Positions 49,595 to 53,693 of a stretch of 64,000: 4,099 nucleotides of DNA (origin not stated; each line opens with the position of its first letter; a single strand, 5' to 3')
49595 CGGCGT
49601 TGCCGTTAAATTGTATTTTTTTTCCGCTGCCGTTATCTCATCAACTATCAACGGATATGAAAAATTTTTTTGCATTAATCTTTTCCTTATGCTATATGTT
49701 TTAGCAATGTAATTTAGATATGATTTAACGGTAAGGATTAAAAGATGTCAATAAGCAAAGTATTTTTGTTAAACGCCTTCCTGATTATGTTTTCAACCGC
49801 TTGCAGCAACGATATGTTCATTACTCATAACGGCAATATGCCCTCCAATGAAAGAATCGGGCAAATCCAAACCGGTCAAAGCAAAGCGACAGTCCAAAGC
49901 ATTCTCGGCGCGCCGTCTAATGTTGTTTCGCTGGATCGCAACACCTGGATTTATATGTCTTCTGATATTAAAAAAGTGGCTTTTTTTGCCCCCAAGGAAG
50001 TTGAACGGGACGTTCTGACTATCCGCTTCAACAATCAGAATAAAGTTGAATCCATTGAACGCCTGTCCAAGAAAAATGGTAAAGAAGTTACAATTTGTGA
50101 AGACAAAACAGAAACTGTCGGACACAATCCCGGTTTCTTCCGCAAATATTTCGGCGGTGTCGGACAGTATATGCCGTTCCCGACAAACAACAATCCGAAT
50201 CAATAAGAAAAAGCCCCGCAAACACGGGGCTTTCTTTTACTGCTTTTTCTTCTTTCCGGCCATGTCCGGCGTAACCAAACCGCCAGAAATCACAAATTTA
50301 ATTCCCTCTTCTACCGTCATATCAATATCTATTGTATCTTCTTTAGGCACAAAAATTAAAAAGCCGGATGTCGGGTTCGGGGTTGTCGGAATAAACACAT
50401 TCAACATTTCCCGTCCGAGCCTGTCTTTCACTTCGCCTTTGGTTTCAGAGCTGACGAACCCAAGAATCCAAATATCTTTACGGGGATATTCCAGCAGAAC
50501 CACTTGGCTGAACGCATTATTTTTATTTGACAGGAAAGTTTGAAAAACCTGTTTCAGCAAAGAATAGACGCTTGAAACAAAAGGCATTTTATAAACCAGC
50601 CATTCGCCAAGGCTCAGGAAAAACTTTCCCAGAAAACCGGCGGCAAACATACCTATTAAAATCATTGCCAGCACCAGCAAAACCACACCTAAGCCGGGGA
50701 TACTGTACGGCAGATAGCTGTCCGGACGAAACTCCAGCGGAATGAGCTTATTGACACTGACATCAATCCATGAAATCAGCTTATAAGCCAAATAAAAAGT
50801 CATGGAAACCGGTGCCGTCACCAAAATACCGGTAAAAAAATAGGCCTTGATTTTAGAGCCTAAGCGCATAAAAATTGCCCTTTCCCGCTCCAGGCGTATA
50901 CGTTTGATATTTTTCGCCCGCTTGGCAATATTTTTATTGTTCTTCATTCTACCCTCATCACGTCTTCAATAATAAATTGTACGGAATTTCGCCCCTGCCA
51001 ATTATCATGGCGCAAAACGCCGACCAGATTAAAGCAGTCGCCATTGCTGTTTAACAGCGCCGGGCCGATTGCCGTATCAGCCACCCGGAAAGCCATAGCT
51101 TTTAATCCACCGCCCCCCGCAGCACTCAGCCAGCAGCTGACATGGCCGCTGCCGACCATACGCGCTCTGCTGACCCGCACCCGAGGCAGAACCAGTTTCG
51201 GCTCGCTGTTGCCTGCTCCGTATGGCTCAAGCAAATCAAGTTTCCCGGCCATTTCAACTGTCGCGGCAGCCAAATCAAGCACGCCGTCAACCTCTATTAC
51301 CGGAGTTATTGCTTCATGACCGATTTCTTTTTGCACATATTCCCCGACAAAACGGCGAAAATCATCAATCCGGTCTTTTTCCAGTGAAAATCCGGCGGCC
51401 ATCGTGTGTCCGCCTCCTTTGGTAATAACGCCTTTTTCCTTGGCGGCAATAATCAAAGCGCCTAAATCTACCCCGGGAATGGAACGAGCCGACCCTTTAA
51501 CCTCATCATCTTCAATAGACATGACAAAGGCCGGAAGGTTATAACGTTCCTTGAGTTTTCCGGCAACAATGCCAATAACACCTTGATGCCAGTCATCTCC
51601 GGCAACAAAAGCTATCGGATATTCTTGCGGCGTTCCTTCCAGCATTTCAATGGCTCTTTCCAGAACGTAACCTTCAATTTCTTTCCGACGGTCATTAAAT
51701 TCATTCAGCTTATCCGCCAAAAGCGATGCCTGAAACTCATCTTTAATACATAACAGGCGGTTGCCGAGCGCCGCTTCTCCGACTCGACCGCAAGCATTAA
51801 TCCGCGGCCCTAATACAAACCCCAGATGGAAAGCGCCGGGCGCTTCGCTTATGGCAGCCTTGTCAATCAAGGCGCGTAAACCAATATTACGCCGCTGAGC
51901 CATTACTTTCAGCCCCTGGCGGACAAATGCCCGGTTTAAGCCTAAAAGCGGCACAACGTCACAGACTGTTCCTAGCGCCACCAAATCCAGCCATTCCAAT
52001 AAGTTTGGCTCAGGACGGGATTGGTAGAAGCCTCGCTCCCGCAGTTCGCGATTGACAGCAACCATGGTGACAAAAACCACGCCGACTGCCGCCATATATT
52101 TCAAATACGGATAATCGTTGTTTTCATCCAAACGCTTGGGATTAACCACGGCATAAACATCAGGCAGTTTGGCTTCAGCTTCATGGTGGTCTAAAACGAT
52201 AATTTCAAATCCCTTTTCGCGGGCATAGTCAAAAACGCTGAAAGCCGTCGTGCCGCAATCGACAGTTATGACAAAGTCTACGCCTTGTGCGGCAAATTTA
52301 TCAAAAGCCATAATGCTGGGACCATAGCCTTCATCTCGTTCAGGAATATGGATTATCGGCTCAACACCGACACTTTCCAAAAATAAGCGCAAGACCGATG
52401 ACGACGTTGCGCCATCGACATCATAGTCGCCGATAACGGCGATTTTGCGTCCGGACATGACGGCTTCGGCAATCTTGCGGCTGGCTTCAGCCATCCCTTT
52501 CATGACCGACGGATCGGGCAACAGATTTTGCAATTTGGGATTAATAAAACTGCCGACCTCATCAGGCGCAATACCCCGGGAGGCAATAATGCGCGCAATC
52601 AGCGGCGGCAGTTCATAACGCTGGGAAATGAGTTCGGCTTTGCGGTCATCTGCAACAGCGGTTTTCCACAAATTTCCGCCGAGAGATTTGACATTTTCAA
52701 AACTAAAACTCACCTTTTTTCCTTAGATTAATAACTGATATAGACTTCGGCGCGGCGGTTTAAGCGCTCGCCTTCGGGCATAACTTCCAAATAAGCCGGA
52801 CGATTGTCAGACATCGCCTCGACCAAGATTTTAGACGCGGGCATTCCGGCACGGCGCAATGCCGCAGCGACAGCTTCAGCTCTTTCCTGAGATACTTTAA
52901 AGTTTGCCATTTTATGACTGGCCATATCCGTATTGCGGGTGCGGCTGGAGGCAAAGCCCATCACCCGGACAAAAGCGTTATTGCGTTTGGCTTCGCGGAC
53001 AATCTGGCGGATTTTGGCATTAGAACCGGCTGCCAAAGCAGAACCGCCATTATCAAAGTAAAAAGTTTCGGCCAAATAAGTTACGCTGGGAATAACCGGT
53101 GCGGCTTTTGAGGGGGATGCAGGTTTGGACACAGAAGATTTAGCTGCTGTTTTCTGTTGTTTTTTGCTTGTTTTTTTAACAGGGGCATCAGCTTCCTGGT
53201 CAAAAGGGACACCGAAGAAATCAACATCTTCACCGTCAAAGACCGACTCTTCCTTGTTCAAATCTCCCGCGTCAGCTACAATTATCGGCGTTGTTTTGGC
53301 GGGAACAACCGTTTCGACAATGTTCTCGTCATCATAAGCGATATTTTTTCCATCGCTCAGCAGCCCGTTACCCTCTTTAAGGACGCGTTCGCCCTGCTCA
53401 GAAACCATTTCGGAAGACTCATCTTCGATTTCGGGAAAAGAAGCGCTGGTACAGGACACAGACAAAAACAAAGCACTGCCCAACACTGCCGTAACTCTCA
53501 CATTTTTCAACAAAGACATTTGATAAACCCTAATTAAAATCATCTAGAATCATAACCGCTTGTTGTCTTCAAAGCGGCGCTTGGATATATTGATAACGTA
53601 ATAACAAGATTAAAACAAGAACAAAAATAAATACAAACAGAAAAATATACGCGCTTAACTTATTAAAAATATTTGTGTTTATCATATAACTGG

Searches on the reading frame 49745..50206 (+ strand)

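Call 3: search_protein_families(library=pfam, proteins=[window:49745-50206:+], max_evalue=1)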
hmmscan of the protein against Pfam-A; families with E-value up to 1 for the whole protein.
window:49745-50206:+ (153 aa): 2 families
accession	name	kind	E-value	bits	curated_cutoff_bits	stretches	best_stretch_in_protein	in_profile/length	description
PF04355.18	BamE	-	2.8e-13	49.9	23.2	1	30-104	1-70/71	Outer membrane protein assembly factor BamE domain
PF01206.22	TusA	-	0.14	12.5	28.6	1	88-123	27-62/70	Sulfurtransferase TusA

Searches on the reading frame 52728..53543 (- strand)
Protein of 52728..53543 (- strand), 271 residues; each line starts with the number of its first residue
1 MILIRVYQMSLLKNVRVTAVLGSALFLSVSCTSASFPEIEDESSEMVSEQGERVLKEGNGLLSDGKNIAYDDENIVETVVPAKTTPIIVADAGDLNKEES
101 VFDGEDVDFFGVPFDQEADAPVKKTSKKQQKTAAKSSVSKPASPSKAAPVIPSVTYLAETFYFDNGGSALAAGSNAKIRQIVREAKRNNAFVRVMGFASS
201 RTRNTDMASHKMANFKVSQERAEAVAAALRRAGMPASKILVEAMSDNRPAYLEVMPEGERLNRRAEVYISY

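Call 3: search_protein_families(library=pfam, proteins=[window:52728-53543:-], max_evalue=1)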
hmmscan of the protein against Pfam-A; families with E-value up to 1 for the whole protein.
window:52728-53543:- (271 aa): 1 family
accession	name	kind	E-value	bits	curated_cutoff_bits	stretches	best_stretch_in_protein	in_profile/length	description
PF00691.25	OmpA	-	1.8e-12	47.9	27.2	1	162-263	1-98/98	OmpA family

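Call 4: search_protein_families(library=ncbifam, proteins=[window:52728-53543:-], max_evalue=1)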
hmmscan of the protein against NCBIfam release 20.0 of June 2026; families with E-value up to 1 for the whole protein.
window:52728-53543:- (271 aa): 25 families
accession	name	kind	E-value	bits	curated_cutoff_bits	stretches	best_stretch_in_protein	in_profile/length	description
TIGR03350.1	type_VI_ompA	equivalog_domain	4.2e-13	49.4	139.8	1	157-269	28-137/137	type VI secretion system protein TssL, long form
NF053611.1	YiaD_Gzip_OmpA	equivalog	2.8e-11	43.5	175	1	158-269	101-206/206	YiaD family glycine zipper/OmpA-like lipoprotein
NF005999.0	PRK08126.1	subfamily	1e-08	34.4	571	1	162-269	326-430/432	hypothetical protein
NF045787.1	OmpABordt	equivalog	1.8e-08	34.3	200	1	139-269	67-189/194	outer membrane protein OmpA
NF053612.1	anchor_PA1041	equivalog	9.6e-08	32.2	250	1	115-269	85-235/236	PA1041 family peptidoglycan-binding anchor lipoprotein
NF053585.1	OMP_LP_YfiB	equivalog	1.4e-07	31.5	128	1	158-270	55-161/163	outer membrane lipoprotein YfiB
NF007804.1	PRK10510.1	equivalog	5.4e-07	29.2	307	1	188-270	142-217/219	OmpA family lipoprotein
NF006508.0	PRK08944.1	subfamily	2.4e-06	27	259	1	163-270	183-288/304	MotB family protein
NF047620.1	FlgprotMotYVib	equivalog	9.2e-06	25.5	400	1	162-266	164-263/271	flagellar protein MotY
NF006541.1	PRK09038.1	equivalog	9.9e-06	25.4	283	1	159-270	141-249/253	flagellar motor protein MotD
NF005444.0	PRK07033.1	equivalog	1.9e-05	23.8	520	1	162-268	317-420/438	DotU family type VI secretion system protein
NF047726.1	AutTranAdhPGAsTpgA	equivalog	2.6e-05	23.5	350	1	160-246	157-238/268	trimeric autotransporter adhesin/peptidogylcan-associated protein TpgA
NF006547.1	PRK09040.1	equivalog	3.5e-05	23.3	194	1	187-267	119-198/213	hypothetical protein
NF005195.1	PRK06667.1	equivalog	4e-05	23.5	300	1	157-269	120-235/241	flagellar motor protein MotB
NF053613.1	OMP_toxin_LptF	equivalog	0.00021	21.1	400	1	205-270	181-246/256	lipotoxin F family OmpA-related lipoprotein LptF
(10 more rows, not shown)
